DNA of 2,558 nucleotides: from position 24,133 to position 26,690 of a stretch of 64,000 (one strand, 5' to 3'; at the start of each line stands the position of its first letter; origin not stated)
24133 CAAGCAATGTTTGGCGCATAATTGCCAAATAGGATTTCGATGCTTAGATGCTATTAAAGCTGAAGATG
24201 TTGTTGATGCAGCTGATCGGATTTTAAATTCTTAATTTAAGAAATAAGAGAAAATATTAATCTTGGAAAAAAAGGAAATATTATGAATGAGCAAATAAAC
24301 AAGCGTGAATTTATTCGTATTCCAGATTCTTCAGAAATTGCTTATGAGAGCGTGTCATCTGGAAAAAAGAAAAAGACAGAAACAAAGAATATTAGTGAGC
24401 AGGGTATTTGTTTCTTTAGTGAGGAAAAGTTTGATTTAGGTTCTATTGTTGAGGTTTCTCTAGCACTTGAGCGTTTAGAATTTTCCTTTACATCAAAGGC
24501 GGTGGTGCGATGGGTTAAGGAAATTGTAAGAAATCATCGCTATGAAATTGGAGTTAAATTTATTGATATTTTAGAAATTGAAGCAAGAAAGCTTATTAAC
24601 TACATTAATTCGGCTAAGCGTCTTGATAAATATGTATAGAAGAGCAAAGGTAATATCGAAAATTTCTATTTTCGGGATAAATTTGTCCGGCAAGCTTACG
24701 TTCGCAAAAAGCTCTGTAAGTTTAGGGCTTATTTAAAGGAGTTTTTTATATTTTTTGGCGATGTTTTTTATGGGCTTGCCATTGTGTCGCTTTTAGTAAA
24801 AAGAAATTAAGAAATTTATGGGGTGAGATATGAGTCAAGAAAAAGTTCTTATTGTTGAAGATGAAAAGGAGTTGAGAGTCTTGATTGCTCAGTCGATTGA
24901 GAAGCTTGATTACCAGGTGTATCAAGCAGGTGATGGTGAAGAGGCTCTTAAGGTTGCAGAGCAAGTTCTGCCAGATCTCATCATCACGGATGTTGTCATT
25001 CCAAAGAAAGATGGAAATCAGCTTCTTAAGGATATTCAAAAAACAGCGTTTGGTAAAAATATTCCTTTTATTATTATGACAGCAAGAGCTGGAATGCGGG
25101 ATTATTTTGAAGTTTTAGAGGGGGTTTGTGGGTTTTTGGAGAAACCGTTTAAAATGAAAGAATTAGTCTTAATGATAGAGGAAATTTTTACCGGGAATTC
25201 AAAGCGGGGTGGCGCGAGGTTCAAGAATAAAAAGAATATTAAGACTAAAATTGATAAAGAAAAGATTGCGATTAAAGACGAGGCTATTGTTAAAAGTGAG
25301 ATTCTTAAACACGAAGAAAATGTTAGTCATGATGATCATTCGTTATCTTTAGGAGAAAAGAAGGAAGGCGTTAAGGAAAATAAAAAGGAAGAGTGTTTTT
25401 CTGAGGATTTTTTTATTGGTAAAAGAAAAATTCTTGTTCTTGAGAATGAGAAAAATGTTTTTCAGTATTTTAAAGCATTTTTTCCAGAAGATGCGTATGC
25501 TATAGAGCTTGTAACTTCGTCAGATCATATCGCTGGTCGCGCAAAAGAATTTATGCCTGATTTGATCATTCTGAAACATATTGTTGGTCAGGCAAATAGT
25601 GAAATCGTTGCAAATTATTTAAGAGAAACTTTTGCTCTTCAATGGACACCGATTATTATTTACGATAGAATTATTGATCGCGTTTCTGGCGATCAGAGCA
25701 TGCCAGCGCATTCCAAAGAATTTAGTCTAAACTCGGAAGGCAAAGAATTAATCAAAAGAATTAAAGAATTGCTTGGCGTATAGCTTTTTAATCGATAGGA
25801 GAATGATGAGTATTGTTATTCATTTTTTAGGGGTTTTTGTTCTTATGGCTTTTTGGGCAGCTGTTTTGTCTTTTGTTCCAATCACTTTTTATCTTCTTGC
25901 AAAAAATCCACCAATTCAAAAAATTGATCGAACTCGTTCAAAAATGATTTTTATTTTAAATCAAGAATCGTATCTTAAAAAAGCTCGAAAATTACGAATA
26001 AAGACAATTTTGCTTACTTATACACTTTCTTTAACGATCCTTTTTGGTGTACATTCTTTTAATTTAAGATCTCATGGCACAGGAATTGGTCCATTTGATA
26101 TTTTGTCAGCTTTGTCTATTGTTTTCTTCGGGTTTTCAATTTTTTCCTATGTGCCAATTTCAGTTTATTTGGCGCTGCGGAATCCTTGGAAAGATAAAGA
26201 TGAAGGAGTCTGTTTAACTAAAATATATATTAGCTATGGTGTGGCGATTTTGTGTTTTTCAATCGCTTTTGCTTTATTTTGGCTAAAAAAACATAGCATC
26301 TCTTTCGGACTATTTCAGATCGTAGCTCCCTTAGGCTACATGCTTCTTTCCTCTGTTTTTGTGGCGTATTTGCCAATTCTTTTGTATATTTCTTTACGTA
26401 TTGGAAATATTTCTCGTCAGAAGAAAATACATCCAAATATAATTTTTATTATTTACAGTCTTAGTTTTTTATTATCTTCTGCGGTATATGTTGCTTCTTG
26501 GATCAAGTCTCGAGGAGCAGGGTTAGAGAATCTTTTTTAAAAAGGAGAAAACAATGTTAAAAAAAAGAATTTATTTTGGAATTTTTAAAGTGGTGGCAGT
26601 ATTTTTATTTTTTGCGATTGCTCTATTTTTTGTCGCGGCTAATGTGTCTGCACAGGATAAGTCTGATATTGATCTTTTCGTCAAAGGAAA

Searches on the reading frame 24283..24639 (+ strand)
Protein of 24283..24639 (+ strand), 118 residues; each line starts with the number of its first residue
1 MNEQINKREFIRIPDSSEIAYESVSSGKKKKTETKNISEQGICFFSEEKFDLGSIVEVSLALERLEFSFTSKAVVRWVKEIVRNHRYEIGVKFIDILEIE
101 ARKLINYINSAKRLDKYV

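Call 5: search_protein_families(library=pfam, proteins=[window:24283-24639:+])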
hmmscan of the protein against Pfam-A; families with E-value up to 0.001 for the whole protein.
window:24283-24639:+ (118 aa): 1 family
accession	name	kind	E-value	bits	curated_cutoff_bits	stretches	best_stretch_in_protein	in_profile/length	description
PF07238.19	PilZ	-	1.6e-12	48.1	22.5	1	7-109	2-101/102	PilZ domain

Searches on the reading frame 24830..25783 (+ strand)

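Call 5: search_protein_families(library=pfam, proteins=[window:24830-25783:+])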
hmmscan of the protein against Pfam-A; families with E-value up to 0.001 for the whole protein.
window:24830-25783:+ (317 aa): 1 family
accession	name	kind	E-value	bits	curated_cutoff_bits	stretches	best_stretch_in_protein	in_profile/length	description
PF00072.30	Response_reg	-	2e-25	89.5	30.2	1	6-116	1-110/111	Response regulator receiver domain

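Call 57: search_protein_families(library=ncbifam, proteins=[window:24830-25783:+], max_evalue=0.01)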
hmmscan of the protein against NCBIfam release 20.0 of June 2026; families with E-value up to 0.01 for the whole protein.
window:24830-25783:+ (317 aa): 96 families (the best 25 are shown)
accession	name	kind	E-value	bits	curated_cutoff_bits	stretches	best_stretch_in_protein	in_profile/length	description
TIGR02154.1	PhoB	equivalog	5.7e-29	101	296.2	2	3-153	2-153/226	phosphate regulon transcriptional regulator PhoB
NF045944.1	ResRegRpaBCyano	equivalog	2.7e-24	85.8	330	1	7-155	1-147/229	response regulator transcription factor RpaB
NF045717.1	DVU0259_DivK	exception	4.2e-22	78.5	160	2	4-119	3-115/117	DVU0259 family response regulator domain-containing protein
NF040534.1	resp_reg_YycF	equivalog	7.1e-22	77.8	340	1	5-164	2-153/231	response regulator YycF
NF053854.1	RespRegPhoBBctds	equivalog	4.5e-20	72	270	1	6-153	1-154/225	two-component system response regulator PhoB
NF051850.1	RespRegRprY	equivalog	6.6e-20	71.5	370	1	4-124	5-124/234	response regulator transcription factor RprY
NF040689.1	MtrAB_MtrA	equivalog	2.6e-19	69.5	300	1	6-124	1-117/219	MtrAB system response regulator MtrA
TIGR01387.1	cztR_silR_copR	subfamily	3.2e-19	69.4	279.2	1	6-121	1-115/218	heavy metal response regulator transcription factor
TIGR01818.1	ntrC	equivalog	1.7e-18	66.7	558.6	1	6-135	1-129/463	nitrogen regulation protein NR(I)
NF008199.0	PRK10955.1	equivalog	8.3e-18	65.2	341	1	4-127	2-122/232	envelope stress response regulator transcription factor CpxR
NF007546.0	PRK10161.1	equivalog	1.3e-17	64.2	471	1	5-119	4-119/229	phosphate response regulator transcription factor PhoB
NF051870.1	NAssimRespRegNtrX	equivalog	2.3e-17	63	600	1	5-149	3-149/452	nitrogen assimilation response regulator NtrX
NF007982.1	PRK10710.1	equivalog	8.6e-17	61.5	380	1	3-143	7-142/235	envelope stress response regulator BaeR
NF007969.0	PRK10693.1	equivalog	1.2e-16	60.6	329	1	3-108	7-111/337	two-component system response regulator RssB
NF007005.1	PRK09468.1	equivalog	1.7e-16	60.4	331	1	3-135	3-135/237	osmolarity response regulator transcription factor OmpR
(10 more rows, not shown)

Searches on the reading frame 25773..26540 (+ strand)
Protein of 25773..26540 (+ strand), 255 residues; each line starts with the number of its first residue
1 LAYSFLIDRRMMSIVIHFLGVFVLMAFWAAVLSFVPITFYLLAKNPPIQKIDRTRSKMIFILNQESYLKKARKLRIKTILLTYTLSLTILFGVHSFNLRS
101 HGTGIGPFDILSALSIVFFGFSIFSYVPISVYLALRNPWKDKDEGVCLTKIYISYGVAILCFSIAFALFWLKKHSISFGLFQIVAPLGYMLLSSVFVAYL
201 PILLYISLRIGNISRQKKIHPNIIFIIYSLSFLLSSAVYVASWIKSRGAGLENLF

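Call 5: search_protein_families(library=pfam, proteins=[window:25773-26540:+])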
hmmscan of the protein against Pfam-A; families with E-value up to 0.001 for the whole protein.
window:25773-26540:+ (255 aa): 0 families

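Call 50: find_homologous_proteins(query=window:25806-26540:+, max_evalue=0.001)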
Query window:25806-26540:+ (244 aa): 8 proteins with E <= 0.001 among 879 candidates.
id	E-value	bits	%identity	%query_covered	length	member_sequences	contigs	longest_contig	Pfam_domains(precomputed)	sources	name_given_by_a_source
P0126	3.9e-150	516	100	100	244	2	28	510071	-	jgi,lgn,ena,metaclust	metaclust:\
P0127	6.2e-80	286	57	98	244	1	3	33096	-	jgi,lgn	-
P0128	7.6e-79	283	58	93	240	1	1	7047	-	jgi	-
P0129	1.3e-76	276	55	98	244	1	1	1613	-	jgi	-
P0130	1.8e-74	269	55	98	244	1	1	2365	-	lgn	-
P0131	7.2e-66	240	50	92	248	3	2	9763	-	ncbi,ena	-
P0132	3.2e-64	235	48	98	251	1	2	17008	-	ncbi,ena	-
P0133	1.1e-56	210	43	98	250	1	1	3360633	-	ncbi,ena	-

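Call 51: find_encoding_contigs(protein=P0127, flank=6000, max_places=3)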
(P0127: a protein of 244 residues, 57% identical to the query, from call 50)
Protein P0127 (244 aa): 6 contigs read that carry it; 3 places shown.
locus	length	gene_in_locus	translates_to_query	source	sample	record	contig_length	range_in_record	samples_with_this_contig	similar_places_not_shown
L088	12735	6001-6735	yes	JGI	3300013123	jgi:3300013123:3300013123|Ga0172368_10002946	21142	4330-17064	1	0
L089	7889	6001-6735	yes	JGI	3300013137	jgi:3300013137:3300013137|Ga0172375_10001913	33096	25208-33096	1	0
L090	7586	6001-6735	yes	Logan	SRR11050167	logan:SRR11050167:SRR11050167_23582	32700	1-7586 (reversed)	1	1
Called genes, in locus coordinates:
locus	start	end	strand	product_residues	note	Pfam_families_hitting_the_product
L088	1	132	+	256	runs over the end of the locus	-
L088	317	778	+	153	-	PF22811:Zn_ribbon_NrdR, PF03477:ATP-cone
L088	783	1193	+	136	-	PF02577:BFN_dom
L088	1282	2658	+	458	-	PF01743:PolyA_pol, PF12627:PolyA_pol_RNAbd, PF01966:HD, PF13735:tRNA_NucTran2_2 (faint)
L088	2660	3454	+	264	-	PF00293:NUDIX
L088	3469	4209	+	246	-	PF01209:Ubie_methyltran, PF00891:Methyltransf_2, PF05891:Methyltransf_PK, PF13489:Methyltransf_23, PF05175:MTS, PF13847:Methyltransf_31, PF08241:Methyltransf_11, PF08242:Methyltransf_12, +4 more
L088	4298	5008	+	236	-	-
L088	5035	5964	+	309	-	PF00072:Response_reg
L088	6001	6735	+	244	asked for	-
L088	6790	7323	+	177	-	PF00881:Nitroreductase, PF14512:TM1586_NiRdase, PF00881:Nitroreductase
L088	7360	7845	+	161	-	-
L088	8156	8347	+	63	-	-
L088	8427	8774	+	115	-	-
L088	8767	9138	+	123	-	-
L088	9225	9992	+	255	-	PF07719:TPR_2 (faint), PF13174:TPR_6 (faint), PF05036:SPOR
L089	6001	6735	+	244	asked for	-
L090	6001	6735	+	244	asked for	-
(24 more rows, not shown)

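Call 52: find_encoding_contigs(protein=P0132, flank=6000, max_places=2)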
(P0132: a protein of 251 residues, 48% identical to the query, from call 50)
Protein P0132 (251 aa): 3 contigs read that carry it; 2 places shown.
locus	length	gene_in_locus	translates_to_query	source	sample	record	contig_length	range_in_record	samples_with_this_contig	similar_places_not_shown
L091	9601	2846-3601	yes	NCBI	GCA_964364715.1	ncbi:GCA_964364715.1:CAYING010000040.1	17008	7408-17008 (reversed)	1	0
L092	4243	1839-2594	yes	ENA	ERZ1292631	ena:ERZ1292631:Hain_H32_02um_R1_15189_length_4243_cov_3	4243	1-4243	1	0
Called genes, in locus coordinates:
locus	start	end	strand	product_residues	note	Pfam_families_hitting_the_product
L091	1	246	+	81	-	?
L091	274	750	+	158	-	PF00571:CBS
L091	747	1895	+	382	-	PF00072:Response_reg, PF00512:HisKA, PF02518:HATPase_c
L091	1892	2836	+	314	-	PF00072:Response_reg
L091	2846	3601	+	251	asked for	-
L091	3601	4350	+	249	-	PF01171:ATP_bind_3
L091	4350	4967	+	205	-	PF06041:DUF924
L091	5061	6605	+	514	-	PF00209:SNF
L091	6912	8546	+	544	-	PF00005:ABC_tran, PF02463:SMC_N (faint), PF13304:AAA_21 (faint), PF12848:ABC_tran_Xtn, PF00005:ABC_tran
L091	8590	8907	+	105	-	-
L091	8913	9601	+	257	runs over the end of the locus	PF01988:VIT1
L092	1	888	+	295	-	?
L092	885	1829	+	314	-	PF00072:Response_reg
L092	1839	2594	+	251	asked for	-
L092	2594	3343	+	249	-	PF01171:ATP_bind_3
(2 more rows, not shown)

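Call 53: find_encoding_contigs(protein=P0133, flank=6000, max_places=2)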
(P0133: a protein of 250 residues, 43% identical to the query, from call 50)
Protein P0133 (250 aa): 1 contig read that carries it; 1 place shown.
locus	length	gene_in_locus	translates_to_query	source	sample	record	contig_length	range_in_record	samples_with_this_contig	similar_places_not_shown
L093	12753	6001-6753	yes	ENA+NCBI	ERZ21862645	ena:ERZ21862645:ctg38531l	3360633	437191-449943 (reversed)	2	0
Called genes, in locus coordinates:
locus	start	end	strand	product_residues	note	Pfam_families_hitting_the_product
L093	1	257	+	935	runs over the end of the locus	PF00128:Alpha-amylase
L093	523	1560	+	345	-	PF04392:ABC_sub_bind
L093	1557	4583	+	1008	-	PF12974:Phosphonate-bd, PF00989:PAS (faint), PF13188:PAS_8 (faint), PF13426:PAS_9 (faint), PF08448:PAS_4, PF00512:HisKA, PF02518:HATPase_c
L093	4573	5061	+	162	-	PF00072:Response_reg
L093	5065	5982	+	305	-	PF00072:Response_reg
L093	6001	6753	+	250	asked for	-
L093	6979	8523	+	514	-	PF02310:B12-binding, PF04055:Radical_SAM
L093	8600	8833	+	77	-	-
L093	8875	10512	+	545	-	PF01645:Glu_synthase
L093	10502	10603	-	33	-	-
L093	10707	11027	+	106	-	PF00085:Thioredoxin, PF13098:Thioredoxin_2, PF13905:Thioredoxin_8 (faint)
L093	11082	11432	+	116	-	PF02261:Asp_decarbox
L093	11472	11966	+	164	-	PF01327:Pep_deformylase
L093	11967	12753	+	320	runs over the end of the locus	PF16881:LIAS_N, PF04055:Radical_SAM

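Call 57: search_protein_families(library=ncbifam, proteins=[window:25806-26540:+], max_evalue=0.01)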
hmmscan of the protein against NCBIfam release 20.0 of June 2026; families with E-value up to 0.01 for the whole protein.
window:25806-26540:+ (244 aa): 0 families
